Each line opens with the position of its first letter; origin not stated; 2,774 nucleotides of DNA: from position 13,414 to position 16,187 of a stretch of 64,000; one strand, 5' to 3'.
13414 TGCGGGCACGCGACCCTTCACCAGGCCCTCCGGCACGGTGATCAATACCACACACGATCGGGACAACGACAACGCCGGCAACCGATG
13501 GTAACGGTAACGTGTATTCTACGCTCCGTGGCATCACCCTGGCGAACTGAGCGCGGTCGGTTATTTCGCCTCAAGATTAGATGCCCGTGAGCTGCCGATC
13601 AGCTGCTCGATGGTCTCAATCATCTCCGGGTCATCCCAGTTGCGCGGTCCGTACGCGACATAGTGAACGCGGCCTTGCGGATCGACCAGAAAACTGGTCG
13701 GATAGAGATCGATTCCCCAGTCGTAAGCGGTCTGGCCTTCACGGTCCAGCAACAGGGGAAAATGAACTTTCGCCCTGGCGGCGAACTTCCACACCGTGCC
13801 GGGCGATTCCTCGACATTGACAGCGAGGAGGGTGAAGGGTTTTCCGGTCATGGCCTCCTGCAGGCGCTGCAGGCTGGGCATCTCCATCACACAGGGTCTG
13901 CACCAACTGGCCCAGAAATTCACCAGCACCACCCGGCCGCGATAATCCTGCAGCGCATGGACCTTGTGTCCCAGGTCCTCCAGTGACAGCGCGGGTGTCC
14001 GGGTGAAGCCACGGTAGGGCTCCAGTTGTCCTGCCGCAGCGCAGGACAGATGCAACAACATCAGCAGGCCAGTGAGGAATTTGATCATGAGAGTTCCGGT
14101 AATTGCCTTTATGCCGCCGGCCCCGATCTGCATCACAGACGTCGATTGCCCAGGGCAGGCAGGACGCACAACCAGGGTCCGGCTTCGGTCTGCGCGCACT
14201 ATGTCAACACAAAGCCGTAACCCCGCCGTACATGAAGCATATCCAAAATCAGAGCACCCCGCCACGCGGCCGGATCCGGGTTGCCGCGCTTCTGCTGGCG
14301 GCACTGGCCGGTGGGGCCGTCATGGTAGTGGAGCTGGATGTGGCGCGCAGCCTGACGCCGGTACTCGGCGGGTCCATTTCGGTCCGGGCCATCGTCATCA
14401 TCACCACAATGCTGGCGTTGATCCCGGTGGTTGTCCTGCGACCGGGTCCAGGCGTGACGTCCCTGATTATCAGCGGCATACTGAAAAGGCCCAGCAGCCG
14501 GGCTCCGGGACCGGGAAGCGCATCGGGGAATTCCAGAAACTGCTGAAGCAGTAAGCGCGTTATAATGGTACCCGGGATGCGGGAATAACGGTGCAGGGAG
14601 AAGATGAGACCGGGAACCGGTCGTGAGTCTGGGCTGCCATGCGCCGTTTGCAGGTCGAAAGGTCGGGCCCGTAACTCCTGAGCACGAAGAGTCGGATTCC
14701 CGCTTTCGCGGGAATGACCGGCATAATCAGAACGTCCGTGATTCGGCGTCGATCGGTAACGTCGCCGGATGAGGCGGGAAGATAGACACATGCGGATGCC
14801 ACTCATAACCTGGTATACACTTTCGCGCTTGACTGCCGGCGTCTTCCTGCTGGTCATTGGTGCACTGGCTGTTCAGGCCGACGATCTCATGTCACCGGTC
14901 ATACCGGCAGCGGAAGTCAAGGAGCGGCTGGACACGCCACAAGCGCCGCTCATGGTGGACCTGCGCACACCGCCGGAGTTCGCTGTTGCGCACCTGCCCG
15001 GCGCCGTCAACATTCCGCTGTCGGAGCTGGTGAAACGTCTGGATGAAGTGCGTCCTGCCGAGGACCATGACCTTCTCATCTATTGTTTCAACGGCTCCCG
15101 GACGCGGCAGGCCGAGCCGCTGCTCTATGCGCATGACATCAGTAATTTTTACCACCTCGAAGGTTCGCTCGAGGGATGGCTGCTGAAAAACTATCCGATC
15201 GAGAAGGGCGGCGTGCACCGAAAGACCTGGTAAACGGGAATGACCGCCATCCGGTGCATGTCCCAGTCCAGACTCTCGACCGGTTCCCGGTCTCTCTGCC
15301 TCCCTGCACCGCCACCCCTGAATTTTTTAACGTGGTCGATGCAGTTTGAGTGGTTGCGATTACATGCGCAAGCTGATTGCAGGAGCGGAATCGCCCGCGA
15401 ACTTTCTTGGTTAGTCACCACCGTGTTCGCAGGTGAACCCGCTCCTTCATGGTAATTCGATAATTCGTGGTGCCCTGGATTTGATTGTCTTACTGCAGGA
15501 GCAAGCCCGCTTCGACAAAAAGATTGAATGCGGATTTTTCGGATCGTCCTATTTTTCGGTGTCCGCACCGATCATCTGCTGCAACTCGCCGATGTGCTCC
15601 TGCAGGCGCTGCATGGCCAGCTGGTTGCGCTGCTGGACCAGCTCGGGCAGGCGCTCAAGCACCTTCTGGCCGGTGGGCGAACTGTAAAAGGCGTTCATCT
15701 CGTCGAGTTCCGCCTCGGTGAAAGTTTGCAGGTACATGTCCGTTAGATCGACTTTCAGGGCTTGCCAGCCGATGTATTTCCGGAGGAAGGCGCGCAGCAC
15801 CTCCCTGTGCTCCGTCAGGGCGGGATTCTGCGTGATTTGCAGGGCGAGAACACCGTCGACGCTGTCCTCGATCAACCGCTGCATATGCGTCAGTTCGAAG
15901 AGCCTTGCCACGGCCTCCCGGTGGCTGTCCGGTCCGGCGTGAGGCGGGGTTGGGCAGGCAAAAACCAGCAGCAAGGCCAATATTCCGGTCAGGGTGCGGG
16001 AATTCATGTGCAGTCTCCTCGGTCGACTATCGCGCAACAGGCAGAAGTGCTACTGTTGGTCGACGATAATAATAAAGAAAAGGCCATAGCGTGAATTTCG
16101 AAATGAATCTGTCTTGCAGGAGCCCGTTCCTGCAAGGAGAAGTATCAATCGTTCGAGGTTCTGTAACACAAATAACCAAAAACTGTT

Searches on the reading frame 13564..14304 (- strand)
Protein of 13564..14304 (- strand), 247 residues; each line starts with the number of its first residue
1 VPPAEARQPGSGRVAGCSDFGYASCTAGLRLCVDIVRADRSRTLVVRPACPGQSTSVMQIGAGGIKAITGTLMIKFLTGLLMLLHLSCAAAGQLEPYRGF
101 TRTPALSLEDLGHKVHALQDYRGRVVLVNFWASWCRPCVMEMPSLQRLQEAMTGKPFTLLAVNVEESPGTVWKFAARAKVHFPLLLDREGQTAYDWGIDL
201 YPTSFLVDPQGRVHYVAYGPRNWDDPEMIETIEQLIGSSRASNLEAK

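Call 28: search_protein_families(library=pfam, proteins=[window:13564-14304:-], max_evalue=0.01)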
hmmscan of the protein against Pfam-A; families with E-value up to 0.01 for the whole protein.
window:13564-14304:- (247 aa): 6 families
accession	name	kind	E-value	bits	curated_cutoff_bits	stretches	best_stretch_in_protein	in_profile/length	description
PF08534.16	Redoxin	-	3.7e-23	82.4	26.6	1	103-227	6-143/148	Redoxin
PF00578.27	AhpC-TSA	-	1.7e-22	80.1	26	1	103-215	5-123/124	AhpC/TSA family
PF13905.12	Thioredoxin_8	-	4.3e-09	37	27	1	123-213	1-94/94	Thioredoxin-like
PF00085.26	Thioredoxin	-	1.4e-08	35.1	23.5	1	124-178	19-72/103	Thioredoxin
PF13728.12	TraF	-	3.3e-05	24.3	23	1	115-219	121-212/224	F plasmid transfer operon protein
PF13098.12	Thioredoxin_2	-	0.0041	17.9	27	1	123-213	5-87/104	Thioredoxin-like domain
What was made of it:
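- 13561..14304 (-): ResA/TlpA-like thiol-disulfide oxidoreductase. The likely true start is near 14088, giving about 175 aa. Pfam Redoxin / AhpC-TSA (call 28).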

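Call 86: search_protein_families(library=ncbifam, proteins=[window:13564-14304:-], max_evalue=0.001)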
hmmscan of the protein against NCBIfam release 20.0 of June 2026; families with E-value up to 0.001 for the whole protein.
window:13564-14304:- (247 aa): 13 families
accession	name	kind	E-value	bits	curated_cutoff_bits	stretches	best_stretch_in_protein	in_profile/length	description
NF002854.0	PRK03147.1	subfamily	1e-27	97.2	170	1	102-220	41-159/176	thiol-disulfide oxidoreductase ResA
NF047696.1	ThlDiSintTplARhiz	equivalog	2e-21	76.8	230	1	102-233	76-213/219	thiol:disulfide interchange protein TlpA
TIGR00385.1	dsbE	subfamily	1.1e-16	60.9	123.15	1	106-222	43-159/173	DsbE family thiol:disulfide interchange protein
NF041202.1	StoA_CxxC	exception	2.8e-16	59.8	210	1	122-221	51-152/163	endospore biogenesis thiol-disulfide oxidoreductase StoA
NF041054.1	WAxxUGC_long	equivalog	4.4e-13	49.2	300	1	102-213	83-194/354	ResA-like WAxxUGC motif-containing protein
NF006898.0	PRK09381.1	equivalog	1.3e-09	38.4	138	1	125-191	23-86/109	thioredoxin TrxA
TIGR01068.1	thioredoxin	equivalog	5e-09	36.3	96.8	1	124-175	15-65/101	thioredoxin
NF010625.0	PRK14018.1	equivalog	5.4e-07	28.5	522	1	122-220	55-159/521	bifunctional peptide-methionine (S)-S-oxide reductase MsrA/peptide-methionine (R)-S-oxide reductase MsrB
NF011941.0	PRK15412.1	equivalog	3.5e-06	26.7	359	1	107-220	52-162/185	thiol:disulfide interchange protein DsbE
NF006960.0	PRK09437.1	equivalog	1.3e-05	25.2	140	1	102-198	9-105/156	thioredoxin-dependent thiol peroxidase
NF008229.0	PRK10996.1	equivalog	4.6e-05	23.2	125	1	124-178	53-106/141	thioredoxin TrxC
NF047697.1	ThioredTrxAClost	equivalog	0.00015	21.9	140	1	124-155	18-49/105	thioredoxin TrxA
TIGR02540.1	gpx7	equivalog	0.00061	19.6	207.3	0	110-164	9-63/153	putative glutathione peroxidase Gpx7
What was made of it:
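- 13561..14304 (-): NCBIfam ResA / TlpA (call 86).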

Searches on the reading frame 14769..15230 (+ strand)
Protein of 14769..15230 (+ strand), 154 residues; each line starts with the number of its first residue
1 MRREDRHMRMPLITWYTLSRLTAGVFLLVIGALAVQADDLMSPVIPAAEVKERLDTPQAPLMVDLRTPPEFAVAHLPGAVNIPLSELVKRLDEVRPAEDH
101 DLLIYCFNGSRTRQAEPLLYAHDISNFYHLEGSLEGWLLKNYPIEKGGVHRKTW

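Call 28: search_protein_families(library=pfam, proteins=[window:14769-15230:+], max_evalue=0.01)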
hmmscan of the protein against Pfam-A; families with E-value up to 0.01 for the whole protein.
window:14769-15230:+ (154 aa): 1 family
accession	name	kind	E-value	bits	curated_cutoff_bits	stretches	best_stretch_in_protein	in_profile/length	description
PF00581.25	Rhodanese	-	3.5e-16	59.9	22.2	1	47-138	2-100/102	Rhodanese-like domain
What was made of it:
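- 14769..15233 (+): Exported single-domain rhodanese with an active-site Cys loop (CFNGSR). Pfam Rhodanese (call 28).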

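Call 86: search_protein_families(library=ncbifam, proteins=[window:14769-15230:+], max_evalue=0.001)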
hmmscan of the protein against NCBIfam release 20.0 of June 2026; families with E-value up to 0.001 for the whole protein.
window:14769-15230:+ (154 aa): 12 families
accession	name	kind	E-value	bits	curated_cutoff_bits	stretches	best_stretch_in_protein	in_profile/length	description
NF006444.0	PRK08762.1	equivalog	1.3e-10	40.5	449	1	45-147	17-117/387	molybdopterin-synthase adenylyltransferase MoeB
NF005902.0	PRK07878.1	equivalog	3e-09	36.3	647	1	41-138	285-382/392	adenylyltransferase/sulfurtransferase MoeZ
NF007627.0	PRK10287.1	equivalog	1.2e-08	35.1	102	1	62-121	23-82/104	thiosulfate sulfurtransferase PspE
NF045521.1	rhoda_near_glyco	subfamily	2.6e-08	33.8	145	1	40-145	12-116/144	rhodanese homology domain-containing protein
NF005646.0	PRK07411.1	equivalog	3.1e-08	33.1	633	1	43-137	282-379/390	molybdopterin-synthase adenylyltransferase MoeB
TIGR02981.1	phageshock_pspE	exception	6e-08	32.9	126.3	1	62-120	21-79/101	thiosulfate sulfurtransferase PspE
NF001195.0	PRK00162.1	equivalog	3.9e-07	30.3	102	1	45-141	7-100/108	thiosulfate sulfurtransferase GlpE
NF008750.0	PRK11784.1-2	equivalog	2.2e-06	27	241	1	56-84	12-40/346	tRNA 2-selenouridine(34) synthase MnmH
TIGR03167.1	tRNA_sel_U_synt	equivalog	2.5e-05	23.8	219.75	1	61-84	4-27/311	tRNA 2-selenouridine(34) synthase MnmH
NF001133.1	PRK00142.1-1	equivalog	3.3e-05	23.6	170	1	36-134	99-200/229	oxygen-dependent tRNA uridine(34) hydroxylase TrhO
NF008752.0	PRK11784.1-4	equivalog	3.9e-05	22.6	266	1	61-84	20-43/357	tRNA 2-selenouridine(34) synthase MnmH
NF041203.1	rhodanese_LYCAU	equivalog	0.00052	19.7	115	1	29-146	7-125/126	rhodanese-related (seleno)protein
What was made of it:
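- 14769..15233 (+): NCBIfam PspE-like (call 86).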

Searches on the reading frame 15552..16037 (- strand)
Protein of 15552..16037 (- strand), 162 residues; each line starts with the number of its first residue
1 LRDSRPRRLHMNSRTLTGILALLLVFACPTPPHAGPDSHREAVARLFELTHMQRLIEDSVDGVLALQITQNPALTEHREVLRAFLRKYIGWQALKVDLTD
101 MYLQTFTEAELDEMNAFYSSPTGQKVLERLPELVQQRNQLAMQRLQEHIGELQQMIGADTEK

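Call 28: search_protein_families(library=pfam, proteins=[window:15552-16037:-], max_evalue=0.01)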
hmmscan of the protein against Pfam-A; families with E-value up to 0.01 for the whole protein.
window:15552-16037:- (162 aa): 1 family
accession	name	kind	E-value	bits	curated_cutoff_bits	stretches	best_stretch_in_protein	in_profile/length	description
PF09832.14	DUF2059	-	4.4e-17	62.3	23.6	1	92-148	1-57/60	Uncharacterized protein conserved in bacteria (DUF2059)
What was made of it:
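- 15549..16037 (-): DUF2059 protein (exported), an occasional cassette neighbour. Pfam DUF2059 (call 28).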

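Call 86: search_protein_families(library=ncbifam, proteins=[window:15552-16037:-], max_evalue=0.001)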
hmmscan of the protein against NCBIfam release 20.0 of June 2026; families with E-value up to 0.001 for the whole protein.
window:15552-16037:- (162 aa): 0 families
